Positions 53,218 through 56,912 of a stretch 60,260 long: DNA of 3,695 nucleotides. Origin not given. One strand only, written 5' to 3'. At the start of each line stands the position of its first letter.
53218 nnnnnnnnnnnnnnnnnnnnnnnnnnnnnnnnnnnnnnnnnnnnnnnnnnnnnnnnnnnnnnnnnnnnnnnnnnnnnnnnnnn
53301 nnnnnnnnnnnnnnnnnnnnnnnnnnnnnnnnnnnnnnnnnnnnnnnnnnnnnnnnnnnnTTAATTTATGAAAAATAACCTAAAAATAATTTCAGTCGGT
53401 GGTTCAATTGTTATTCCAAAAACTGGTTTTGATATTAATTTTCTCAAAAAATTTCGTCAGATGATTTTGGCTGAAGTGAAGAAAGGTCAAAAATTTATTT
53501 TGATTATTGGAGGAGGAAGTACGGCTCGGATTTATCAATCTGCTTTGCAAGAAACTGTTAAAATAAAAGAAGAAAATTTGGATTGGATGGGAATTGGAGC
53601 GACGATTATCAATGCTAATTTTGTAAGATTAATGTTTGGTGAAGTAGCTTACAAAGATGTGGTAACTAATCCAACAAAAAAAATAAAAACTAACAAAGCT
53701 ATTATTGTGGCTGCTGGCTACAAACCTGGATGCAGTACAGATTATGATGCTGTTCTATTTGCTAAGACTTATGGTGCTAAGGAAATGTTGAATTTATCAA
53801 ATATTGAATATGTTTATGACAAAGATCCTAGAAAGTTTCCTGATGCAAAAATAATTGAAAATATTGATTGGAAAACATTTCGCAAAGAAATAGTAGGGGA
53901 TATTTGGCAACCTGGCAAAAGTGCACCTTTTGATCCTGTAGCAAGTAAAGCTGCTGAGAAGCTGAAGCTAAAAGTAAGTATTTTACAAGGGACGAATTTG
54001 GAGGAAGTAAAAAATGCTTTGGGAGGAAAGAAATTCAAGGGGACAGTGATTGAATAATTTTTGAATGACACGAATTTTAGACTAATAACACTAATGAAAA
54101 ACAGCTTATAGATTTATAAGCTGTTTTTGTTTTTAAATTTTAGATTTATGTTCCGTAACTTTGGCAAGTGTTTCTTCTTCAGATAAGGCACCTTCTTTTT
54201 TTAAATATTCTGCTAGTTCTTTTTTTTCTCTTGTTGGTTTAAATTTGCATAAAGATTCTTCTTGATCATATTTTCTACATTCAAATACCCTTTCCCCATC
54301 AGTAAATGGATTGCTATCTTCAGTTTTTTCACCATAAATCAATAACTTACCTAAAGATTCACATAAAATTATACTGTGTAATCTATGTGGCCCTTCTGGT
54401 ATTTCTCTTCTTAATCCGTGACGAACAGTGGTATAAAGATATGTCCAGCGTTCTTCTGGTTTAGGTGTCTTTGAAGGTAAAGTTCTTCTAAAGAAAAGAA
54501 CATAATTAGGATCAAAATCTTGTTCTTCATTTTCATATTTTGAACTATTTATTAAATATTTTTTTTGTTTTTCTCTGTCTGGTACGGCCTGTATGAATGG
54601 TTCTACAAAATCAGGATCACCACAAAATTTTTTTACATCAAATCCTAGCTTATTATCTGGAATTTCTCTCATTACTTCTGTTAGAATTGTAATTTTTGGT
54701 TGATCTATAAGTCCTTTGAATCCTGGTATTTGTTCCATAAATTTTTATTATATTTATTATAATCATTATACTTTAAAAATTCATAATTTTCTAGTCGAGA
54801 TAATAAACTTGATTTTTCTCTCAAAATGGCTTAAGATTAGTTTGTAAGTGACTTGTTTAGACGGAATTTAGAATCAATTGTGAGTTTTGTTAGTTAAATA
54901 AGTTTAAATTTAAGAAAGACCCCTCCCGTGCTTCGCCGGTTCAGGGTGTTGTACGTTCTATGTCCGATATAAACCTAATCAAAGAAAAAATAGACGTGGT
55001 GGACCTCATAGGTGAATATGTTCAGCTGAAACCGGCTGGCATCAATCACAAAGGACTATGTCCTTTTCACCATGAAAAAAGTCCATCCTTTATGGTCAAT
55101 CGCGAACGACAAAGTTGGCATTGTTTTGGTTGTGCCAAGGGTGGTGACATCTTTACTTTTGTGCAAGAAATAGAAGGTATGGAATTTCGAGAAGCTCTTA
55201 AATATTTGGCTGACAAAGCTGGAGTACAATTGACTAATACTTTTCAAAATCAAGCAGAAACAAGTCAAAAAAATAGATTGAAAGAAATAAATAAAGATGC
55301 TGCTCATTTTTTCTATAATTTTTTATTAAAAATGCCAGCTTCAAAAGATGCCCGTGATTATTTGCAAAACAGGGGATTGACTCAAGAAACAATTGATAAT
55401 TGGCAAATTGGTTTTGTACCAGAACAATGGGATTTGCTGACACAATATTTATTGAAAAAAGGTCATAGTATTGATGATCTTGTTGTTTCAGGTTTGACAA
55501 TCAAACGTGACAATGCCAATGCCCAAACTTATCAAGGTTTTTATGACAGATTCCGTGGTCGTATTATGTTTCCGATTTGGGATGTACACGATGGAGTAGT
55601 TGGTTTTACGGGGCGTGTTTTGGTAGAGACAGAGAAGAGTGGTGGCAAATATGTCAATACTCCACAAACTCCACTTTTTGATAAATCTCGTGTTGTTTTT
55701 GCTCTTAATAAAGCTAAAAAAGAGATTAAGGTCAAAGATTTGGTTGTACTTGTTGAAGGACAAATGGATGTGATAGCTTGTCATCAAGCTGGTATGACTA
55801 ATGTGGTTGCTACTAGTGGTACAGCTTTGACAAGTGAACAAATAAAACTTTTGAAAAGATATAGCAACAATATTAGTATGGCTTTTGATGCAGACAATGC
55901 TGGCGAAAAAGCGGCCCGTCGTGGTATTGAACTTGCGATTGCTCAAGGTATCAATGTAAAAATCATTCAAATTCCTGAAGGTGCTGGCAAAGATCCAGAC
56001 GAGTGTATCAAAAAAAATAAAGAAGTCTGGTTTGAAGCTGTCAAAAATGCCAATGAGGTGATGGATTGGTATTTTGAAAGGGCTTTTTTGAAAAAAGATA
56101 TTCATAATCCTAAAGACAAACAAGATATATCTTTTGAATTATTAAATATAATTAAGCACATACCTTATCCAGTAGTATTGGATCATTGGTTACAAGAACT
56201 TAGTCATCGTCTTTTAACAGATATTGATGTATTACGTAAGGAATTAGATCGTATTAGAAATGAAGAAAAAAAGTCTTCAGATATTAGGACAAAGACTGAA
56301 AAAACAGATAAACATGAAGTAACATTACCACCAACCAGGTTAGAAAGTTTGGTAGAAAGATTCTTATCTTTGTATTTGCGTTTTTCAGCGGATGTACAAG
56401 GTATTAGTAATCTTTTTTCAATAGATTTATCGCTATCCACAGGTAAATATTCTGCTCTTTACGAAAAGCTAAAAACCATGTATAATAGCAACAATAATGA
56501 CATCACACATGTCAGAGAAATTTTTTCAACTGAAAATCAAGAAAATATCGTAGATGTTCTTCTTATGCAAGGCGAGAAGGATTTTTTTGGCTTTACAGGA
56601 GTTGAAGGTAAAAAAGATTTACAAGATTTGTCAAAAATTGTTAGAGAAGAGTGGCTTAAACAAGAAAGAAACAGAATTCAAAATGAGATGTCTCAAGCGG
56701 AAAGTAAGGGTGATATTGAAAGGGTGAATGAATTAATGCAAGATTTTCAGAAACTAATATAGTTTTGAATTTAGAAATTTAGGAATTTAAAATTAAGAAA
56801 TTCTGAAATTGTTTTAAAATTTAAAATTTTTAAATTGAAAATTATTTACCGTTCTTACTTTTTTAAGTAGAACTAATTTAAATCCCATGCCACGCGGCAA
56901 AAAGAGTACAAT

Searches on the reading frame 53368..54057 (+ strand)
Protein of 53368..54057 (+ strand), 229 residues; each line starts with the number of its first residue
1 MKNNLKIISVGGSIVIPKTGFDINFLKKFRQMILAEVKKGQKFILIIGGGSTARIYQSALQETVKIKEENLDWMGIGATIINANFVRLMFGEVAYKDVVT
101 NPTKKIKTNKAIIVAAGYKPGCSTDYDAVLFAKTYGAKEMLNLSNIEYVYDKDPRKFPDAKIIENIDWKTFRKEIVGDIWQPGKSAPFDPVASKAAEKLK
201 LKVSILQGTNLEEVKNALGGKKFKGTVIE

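Call 75: search_protein_families(library=pfam, proteins=[window:53368-54057:+], max_evalue=0.01)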
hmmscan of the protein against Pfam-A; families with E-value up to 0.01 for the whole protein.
window:53368-54057:+ (229 aa): 1 family
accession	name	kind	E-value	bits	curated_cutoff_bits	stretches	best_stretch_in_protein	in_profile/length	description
PF00696.33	AA_kinase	-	3e-24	86.5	24.9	1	5-206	2-233/234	Amino acid kinase family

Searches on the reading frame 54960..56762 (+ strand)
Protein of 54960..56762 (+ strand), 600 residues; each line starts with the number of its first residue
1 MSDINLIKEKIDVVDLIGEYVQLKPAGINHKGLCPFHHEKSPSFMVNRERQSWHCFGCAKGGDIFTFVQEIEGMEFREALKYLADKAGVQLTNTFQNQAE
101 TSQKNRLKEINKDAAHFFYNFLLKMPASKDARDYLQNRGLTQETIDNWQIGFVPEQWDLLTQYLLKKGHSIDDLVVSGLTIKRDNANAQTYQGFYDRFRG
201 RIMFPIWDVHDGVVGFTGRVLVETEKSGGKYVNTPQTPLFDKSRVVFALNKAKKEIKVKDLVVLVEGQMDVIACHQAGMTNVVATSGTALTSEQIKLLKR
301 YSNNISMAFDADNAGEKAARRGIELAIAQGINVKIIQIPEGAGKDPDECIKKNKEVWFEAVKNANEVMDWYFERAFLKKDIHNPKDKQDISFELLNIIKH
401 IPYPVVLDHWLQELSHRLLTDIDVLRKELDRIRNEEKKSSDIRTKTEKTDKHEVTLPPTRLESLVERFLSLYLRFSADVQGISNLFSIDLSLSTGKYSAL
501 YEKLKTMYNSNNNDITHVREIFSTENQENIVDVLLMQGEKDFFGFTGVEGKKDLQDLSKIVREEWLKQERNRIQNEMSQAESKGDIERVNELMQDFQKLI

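Call 75: search_protein_families(library=pfam, proteins=[window:54960-56762:+], max_evalue=0.01)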
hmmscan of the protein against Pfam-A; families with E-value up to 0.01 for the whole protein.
window:54960-56762:+ (600 aa): 7 families
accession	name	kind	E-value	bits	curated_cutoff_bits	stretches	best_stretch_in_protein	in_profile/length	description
PF08275.17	DNAG_N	-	5.4e-36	123.9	26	1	118-253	1-128/128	DNA primase catalytic core, N-terminal domain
PF01807.25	Zn_ribbon_DnaG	-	7.7e-34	115.9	24.9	1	3-93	5-95/98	CHC2 zinc finger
PF13155.12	Toprim_2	-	1.4e-26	93.1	22.1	1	263-349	1-87/88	Toprim-like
PF13662.12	Toprim_4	-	4.6e-19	68.9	25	1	261-336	2-84/85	Toprim domain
PF01751.28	Toprim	-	1.5e-13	51.1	23.1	1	262-338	2-96/96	Toprim domain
PF13362.12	Toprim_3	-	1.1e-07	32.6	27.2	1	262-350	2-89/95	Toprim domain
PF10410.14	DnaB_bind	-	0.0044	17.7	20.6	0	368-418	1-51/56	DnaB-helicase binding domain of primase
